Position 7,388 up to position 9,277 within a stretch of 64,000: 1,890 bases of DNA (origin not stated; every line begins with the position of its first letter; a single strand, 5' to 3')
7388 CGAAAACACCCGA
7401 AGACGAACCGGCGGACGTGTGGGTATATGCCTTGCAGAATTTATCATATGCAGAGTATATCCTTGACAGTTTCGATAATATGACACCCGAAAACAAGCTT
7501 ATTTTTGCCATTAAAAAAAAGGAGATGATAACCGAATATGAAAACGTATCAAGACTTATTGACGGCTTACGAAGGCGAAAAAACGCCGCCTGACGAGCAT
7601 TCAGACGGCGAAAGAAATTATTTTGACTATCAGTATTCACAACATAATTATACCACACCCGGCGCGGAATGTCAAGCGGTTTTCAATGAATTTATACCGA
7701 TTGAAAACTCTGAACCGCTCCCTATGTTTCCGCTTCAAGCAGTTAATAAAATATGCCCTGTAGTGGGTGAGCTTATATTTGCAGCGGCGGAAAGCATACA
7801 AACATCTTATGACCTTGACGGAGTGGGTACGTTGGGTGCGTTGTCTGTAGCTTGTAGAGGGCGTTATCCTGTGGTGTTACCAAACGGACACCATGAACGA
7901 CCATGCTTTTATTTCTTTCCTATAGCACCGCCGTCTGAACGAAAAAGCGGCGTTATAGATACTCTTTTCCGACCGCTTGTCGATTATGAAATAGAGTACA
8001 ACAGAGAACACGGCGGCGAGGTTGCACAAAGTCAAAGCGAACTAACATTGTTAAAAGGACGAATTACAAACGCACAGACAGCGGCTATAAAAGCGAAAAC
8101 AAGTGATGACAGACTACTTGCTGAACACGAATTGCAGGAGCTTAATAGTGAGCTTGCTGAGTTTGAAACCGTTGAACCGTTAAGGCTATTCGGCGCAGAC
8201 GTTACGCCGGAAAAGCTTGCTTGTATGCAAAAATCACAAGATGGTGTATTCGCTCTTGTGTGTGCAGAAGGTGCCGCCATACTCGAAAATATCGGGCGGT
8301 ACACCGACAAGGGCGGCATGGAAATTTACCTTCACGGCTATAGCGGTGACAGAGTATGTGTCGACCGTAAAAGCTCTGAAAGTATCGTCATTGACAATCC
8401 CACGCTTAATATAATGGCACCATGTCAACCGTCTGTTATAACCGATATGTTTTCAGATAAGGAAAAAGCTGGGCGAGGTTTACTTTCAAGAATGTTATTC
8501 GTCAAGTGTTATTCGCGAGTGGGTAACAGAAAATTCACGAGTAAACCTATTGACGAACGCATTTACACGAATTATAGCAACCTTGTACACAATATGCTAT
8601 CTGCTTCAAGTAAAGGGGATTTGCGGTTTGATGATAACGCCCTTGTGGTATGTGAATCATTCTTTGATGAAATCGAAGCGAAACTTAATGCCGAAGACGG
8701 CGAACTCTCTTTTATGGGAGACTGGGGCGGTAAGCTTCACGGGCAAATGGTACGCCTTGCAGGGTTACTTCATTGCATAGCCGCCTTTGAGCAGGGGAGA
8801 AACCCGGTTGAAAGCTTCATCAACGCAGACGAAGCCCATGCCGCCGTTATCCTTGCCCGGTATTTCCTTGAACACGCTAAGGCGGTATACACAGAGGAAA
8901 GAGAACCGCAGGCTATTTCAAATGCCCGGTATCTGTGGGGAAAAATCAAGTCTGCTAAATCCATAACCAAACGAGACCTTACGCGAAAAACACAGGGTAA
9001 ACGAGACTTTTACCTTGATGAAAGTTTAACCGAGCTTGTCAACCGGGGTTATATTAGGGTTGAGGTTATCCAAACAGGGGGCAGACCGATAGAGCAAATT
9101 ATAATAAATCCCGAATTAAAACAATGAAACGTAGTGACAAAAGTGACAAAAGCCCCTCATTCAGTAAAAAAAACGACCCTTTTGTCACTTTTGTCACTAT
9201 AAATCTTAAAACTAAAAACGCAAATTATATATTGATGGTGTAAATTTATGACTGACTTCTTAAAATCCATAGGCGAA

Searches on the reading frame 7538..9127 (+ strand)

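Call 40: search_protein_families(library=ncbifam, proteins=[window:7538-9127:+], max_evalue=0.00001)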
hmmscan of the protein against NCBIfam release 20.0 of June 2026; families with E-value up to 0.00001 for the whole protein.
window:7538-9127:+ (529 aa): 0 families

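Call 100: search_protein_families(library=pfam, proteins=[window:7538-9127:+], max_evalue=0.0001)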
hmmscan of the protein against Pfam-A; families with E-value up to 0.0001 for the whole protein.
window:7538-9127:+ (529 aa): 1 family
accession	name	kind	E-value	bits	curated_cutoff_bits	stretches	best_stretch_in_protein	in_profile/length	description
PF13148.11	DUF3987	-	1.5e-71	242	27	1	88-452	1-363/364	Protein of unknown function (DUF3987)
